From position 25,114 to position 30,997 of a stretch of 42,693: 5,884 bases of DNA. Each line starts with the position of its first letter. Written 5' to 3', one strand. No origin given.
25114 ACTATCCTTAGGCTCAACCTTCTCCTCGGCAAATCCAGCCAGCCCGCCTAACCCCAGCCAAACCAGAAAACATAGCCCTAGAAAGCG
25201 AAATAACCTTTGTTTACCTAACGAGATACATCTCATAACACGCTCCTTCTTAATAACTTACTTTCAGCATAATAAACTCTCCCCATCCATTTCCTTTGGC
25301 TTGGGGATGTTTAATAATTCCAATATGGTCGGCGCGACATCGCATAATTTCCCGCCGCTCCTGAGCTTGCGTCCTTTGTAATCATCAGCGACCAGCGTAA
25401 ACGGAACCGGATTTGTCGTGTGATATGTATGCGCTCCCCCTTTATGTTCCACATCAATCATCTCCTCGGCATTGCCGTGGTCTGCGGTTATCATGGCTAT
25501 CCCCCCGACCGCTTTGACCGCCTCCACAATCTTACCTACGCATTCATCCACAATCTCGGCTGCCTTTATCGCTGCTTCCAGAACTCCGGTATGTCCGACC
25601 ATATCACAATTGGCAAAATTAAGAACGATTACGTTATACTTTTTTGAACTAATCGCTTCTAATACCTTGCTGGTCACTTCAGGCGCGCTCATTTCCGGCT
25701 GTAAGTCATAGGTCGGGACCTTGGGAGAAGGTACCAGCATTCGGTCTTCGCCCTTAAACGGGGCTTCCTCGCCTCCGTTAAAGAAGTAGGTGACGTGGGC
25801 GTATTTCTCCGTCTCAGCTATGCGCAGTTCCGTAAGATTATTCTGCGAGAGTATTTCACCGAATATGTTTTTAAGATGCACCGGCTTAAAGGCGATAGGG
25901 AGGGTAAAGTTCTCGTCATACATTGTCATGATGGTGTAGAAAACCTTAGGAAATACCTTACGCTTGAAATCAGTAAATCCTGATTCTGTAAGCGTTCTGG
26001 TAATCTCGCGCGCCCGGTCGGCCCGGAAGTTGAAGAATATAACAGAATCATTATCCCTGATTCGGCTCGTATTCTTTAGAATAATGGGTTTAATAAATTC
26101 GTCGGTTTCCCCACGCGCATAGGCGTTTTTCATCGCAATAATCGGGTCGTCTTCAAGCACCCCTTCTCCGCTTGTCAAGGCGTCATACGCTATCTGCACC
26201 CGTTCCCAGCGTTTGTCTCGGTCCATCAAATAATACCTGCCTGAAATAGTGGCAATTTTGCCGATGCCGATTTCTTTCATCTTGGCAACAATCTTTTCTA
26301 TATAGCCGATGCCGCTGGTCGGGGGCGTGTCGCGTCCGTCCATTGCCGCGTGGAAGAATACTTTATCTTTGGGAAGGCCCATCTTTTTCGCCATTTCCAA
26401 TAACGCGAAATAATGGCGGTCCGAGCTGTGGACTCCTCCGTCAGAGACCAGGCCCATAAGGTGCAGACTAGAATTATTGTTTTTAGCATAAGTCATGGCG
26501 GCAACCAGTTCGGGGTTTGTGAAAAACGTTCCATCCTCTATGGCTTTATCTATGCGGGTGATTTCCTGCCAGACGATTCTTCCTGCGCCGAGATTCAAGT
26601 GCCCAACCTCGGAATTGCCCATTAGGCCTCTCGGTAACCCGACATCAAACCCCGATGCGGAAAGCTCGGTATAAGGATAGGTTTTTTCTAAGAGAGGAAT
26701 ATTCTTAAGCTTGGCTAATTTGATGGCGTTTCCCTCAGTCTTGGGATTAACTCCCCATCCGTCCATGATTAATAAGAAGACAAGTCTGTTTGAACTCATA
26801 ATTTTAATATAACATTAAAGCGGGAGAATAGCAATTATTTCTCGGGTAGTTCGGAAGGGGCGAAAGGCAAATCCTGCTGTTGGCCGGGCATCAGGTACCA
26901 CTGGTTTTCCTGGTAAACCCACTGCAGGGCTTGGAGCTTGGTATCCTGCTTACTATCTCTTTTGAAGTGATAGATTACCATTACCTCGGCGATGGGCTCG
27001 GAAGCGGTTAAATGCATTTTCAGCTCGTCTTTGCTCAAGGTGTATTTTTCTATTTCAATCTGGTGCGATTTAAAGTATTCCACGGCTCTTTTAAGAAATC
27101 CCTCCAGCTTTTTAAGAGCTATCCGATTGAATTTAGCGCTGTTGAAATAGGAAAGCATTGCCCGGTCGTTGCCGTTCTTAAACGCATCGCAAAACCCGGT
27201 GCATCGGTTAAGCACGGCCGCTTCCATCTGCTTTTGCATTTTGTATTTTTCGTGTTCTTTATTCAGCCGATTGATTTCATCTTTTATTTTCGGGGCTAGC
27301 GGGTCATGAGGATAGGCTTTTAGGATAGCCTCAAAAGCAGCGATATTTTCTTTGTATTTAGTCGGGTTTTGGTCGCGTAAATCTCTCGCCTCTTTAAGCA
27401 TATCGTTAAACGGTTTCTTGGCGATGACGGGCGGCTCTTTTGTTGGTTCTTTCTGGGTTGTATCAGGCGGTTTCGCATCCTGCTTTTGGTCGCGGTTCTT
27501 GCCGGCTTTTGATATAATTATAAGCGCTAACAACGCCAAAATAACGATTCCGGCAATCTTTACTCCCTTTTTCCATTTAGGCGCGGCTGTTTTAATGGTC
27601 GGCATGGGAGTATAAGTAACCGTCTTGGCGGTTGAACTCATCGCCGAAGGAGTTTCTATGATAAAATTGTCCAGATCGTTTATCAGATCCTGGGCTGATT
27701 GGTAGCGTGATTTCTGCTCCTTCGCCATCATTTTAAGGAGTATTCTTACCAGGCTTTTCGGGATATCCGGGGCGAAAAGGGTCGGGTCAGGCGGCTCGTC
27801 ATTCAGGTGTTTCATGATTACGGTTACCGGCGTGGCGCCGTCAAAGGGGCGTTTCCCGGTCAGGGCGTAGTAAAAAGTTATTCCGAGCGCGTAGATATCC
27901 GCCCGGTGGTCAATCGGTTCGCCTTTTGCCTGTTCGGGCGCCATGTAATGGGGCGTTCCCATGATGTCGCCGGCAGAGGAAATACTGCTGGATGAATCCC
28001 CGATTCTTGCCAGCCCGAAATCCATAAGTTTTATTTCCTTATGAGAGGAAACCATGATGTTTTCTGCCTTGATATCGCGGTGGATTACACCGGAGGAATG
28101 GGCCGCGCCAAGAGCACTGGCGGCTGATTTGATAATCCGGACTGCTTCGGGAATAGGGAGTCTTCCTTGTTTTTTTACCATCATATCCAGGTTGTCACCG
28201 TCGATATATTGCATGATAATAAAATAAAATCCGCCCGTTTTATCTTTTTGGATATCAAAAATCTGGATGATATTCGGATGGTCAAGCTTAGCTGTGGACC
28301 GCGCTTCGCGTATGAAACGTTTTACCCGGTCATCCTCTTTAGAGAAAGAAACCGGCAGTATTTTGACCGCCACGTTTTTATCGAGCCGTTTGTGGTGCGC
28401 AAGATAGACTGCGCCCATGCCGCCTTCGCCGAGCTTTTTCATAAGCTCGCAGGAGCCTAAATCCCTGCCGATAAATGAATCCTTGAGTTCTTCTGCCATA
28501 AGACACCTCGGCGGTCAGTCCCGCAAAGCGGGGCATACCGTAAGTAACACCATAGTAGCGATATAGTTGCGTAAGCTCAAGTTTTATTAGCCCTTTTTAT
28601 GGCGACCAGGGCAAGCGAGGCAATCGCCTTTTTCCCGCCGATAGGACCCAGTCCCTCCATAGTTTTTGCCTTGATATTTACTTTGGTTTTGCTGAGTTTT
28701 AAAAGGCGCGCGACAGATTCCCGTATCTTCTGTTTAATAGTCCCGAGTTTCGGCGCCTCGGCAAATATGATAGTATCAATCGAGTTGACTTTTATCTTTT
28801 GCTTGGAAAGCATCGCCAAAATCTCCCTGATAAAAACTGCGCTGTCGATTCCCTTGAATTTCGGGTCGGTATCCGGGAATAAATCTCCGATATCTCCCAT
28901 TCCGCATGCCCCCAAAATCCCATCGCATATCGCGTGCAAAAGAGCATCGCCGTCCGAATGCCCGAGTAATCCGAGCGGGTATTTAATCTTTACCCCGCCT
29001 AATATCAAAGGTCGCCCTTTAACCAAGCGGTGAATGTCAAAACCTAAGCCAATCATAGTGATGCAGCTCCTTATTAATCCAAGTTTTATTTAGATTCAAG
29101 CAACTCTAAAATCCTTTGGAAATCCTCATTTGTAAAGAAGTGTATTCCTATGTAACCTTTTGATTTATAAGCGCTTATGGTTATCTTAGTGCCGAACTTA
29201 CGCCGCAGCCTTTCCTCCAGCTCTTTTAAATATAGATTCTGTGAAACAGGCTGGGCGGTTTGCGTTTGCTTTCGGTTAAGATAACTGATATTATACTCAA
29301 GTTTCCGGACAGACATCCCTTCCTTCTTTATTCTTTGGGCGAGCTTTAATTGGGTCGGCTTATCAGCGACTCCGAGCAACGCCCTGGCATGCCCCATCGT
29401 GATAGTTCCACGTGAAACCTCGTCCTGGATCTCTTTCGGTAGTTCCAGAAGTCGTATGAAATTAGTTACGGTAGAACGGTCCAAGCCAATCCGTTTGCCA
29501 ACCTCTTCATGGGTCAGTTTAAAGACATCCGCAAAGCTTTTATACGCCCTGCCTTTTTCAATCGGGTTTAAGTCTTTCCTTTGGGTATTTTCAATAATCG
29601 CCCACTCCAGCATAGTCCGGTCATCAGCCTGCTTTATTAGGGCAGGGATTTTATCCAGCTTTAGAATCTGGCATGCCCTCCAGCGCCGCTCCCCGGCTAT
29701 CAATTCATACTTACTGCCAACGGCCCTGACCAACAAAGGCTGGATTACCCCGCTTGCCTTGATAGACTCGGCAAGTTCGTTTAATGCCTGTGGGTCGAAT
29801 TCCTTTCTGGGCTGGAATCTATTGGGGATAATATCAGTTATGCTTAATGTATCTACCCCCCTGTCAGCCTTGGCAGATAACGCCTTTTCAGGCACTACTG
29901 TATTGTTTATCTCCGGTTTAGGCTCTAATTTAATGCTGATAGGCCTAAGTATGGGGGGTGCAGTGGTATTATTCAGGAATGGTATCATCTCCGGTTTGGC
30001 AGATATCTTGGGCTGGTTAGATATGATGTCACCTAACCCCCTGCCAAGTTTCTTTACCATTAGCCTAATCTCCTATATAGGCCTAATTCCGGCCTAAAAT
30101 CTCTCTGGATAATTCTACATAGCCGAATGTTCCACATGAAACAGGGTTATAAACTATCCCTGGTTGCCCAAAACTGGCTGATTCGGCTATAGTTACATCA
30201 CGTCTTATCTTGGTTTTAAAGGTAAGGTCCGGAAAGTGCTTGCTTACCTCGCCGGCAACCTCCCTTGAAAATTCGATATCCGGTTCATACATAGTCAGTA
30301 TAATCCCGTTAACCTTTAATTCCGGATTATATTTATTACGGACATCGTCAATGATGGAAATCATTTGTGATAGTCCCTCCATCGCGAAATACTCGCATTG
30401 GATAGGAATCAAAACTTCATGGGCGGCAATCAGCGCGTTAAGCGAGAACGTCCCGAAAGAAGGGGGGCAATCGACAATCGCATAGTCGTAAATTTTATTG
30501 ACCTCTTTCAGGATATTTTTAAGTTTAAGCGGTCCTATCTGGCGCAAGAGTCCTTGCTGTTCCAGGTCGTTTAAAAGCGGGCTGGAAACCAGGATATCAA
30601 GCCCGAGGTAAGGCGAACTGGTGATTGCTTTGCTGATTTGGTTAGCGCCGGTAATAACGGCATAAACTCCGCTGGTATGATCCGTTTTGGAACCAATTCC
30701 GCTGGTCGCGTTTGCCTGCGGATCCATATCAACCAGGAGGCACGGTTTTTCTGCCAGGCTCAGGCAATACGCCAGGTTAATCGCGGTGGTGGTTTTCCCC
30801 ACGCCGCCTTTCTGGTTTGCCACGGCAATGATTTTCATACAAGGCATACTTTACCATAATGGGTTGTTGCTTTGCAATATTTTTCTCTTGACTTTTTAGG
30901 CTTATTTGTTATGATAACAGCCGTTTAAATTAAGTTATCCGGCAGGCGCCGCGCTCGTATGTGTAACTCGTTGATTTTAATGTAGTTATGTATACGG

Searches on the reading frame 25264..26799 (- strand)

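Call 8: search_protein_families(library=pfam, proteins=[window:25264-26799:-], max_evalue=0.001)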
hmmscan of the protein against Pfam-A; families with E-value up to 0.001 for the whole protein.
window:25264-26799:- (511 aa): 2 families
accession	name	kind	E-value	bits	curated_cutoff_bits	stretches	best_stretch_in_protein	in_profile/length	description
PF06415.18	iPGM_N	-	2.6e-83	279.2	27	1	83-296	1-217/217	BPG-independent PGAM N-terminus (iPGM_N)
PF01676.23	Metalloenzyme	-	2.5e-82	276.6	24.3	1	7-499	3-251/252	Metalloenzyme superfamily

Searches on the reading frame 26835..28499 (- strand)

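Call 8: search_protein_families(library=pfam, proteins=[window:26835-28499:-], max_evalue=0.001)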
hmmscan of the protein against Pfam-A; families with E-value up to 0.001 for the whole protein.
window:26835-28499:- (554 aa): 5 families
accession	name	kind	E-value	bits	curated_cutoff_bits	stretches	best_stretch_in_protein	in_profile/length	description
PF00069.31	Pkinase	-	2.3e-54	185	31.7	1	18-270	2-255/263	Protein kinase domain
PF07714.23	PK_Tyr_Ser-Thr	-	1e-37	130.3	23.1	1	18-267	2-250/258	Protein tyrosine and serine/threonine kinase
PF01636.29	APH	-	1.1e-05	25.7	23.2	0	136-168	168-201/239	Phosphotransferase enzyme family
PF03109.22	ABC1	-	3.6e-05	23.5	22.9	1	52-165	110-215/244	ABC1 atypical kinase-like domain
PF17667.7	Pkinase_fungal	-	0.00021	20.6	24.1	1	134-199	303-371/387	Fungal protein kinase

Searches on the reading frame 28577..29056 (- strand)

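Call 8: search_protein_families(library=pfam, proteins=[window:28577-29056:-], max_evalue=0.001)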
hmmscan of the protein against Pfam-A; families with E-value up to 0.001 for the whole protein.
window:28577-29056:- (159 aa): 1 family
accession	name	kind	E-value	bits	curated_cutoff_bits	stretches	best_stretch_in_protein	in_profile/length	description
PF02542.21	YgbB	-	1.2e-58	198.2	26.7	1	2-153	3-154/155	YgbB family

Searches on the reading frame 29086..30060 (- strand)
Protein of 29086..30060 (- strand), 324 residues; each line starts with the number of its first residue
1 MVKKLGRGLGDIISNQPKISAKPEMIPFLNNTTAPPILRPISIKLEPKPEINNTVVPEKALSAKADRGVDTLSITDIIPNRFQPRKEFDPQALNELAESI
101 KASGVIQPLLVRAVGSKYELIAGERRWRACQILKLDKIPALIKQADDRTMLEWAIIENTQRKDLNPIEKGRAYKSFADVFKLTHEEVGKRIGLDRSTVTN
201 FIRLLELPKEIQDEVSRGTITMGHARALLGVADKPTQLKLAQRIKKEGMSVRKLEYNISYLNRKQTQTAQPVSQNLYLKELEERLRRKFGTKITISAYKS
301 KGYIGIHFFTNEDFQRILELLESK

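Call 8: search_protein_families(library=pfam, proteins=[window:29086-30060:-], max_evalue=0.001)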
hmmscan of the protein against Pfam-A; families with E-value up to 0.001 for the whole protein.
window:29086-30060:- (324 aa): 3 families
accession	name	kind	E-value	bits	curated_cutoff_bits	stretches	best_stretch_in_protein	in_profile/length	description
PF02195.25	ParB_N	-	6e-34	116.4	26.3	1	69-160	3-95/95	ParB N-terminal domain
PF17762.8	HTH_ParB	-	6.8e-34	116.5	22.6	1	162-259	1-98/102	ParB HTH domain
PF23552.2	ParB_C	-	9e-06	25.5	23.8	1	279-321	6-49/50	ParB dimerisation domain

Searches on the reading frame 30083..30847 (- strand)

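Call 8: search_protein_families(library=pfam, proteins=[window:30083-30847:-], max_evalue=0.001)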
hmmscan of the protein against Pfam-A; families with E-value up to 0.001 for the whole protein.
window:30083-30847:- (254 aa): 7 families
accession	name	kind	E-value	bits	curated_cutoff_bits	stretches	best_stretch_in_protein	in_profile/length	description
PF13614.12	AAA_31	-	5.7e-55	186.4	27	1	4-179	1-177/177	AAA domain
PF01656.29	CbiA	-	1.6e-25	89.9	25.4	1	7-229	1-124/125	CobQ/CobB/MinD/ParA nucleotide binding domain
PF10609.15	ParA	-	7.2e-09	35.9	27.1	1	5-146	4-140/246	NUBPL iron-transfer P-loop NTPase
PF09140.17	MipZ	-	1.1e-06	28.6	20.7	0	6-44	2-40/262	ATPase MipZ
PF02374.21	ArsA_ATPase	-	8.8e-06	25.6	24.3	1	5-47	2-43/305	Anion-transporting ATPase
PF06564.18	CBP_BcsQ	-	1.3e-05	25.3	21.3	1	4-144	1-140/234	Cellulose biosynthesis protein BcsQ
PF00142.24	Fer4_NifH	-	0.00032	20.7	25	1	12-50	7-45/271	4Fe-4S iron sulfur cluster binding proteins, NifH/frxC family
